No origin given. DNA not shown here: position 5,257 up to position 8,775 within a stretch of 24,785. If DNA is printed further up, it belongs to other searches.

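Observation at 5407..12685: Candidate undescribed signalling module: TLC-transporter/HEAT/cNMP fusion + two Cache-HAMP sensors with unknown output domains + free cNMP-binding protein, all translationally coupled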

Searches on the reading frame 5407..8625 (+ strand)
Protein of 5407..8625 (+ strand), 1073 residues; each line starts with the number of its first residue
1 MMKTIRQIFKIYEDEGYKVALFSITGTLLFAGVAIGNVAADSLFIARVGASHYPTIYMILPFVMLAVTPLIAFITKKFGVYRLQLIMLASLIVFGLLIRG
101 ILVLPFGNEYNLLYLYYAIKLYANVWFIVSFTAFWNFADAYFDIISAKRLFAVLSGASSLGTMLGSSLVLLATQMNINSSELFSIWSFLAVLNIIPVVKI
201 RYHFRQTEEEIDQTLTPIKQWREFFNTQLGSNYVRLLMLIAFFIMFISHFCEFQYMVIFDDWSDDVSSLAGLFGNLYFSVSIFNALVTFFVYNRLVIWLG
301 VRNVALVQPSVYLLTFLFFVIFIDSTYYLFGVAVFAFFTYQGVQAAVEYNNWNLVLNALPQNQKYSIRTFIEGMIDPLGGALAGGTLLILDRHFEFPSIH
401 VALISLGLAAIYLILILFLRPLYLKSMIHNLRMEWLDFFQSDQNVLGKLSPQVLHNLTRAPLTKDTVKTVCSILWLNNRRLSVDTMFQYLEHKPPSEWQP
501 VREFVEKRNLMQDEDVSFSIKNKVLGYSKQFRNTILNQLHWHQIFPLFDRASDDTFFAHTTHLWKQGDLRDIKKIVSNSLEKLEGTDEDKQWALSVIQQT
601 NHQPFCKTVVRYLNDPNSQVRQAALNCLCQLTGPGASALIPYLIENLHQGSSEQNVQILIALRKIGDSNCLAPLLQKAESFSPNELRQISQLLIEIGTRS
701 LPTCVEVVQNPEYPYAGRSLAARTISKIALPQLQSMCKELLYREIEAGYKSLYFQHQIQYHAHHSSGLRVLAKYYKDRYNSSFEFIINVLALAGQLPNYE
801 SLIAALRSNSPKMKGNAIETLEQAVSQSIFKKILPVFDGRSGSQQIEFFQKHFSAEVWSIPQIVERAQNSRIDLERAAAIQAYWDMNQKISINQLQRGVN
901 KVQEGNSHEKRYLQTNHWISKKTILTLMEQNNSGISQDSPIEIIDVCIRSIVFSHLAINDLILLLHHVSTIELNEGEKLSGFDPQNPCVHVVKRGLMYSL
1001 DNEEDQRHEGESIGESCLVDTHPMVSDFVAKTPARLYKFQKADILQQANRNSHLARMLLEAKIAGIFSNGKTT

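Call 6: search_protein_families(library=pfam, proteins=[window:5407-8625:+], max_evalue=0.1)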
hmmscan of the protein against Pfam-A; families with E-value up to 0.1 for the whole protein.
window:5407-8625:+ (1073 aa): 6 families
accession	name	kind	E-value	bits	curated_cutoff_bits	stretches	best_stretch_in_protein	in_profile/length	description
PF13646.12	HEAT_2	-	5.6e-09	36.6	27.7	1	587-652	14-76/88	HEAT repeats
PF02985.28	HEAT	-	2.4e-06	27.7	23.5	1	608-632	4-28/31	HEAT repeat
PF00027.35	cNMP_binding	-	0.0027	18.1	27.5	1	1007-1050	45-88/89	Cyclic nucleotide-binding domain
PF24714.1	TOR1L1_N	-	0.025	14.4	43.3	1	605-693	83-176/281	TORTIFOLIA1 N-terminal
PF13513.12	HEAT_EZ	-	0.04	14.9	27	0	604-628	24-52/55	HEAT-like repeat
PF12717.13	Cnd1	-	0.1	13.1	26.4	0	603-643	57-97/162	non-SMC mitotic condensation complex subunit 1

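Call 7: search_protein_families(library=ncbifam, proteins=[window:5407-8625:+], max_evalue=0.1)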
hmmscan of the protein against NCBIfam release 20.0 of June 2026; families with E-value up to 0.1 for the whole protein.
window:5407-8625:+ (1073 aa): 1 family
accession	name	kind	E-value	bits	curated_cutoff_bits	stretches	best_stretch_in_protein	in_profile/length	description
NF058515.1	phyc_lyase_CpcF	equivalog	0.085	12.4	220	0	689-732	50-91/200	C-phycocyanin alpha-cysteine-84 phycocyanobilin lyase subunit CpcF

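Call 100: list_cluster_members(proteins=[P0001, P0013, P0002, P0005, P0007, window:5407-8625:+, window:10891-11286:+])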
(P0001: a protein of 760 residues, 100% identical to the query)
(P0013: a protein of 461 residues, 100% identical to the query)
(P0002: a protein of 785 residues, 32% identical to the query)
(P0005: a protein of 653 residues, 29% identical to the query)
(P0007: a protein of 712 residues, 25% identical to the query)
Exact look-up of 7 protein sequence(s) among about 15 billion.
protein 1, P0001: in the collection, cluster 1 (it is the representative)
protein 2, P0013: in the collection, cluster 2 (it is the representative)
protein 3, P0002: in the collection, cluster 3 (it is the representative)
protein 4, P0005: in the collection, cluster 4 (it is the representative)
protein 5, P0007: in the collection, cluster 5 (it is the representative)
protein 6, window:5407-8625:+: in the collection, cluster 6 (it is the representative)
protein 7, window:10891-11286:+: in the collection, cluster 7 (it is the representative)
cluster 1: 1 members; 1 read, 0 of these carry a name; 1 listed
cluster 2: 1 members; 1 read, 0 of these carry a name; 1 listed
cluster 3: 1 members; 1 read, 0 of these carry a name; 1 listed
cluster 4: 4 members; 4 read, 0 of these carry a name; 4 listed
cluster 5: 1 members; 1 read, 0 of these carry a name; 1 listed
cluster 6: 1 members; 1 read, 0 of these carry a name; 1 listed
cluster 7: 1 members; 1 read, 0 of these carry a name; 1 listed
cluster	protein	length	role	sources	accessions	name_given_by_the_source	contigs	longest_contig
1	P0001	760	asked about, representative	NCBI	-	-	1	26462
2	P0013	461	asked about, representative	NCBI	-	-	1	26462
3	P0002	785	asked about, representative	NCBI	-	-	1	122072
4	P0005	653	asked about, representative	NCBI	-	-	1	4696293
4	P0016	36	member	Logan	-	-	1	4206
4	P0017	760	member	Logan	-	-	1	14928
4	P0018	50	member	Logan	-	-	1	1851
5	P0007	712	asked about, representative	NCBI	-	-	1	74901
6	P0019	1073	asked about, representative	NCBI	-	-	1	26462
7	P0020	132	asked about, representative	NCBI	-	-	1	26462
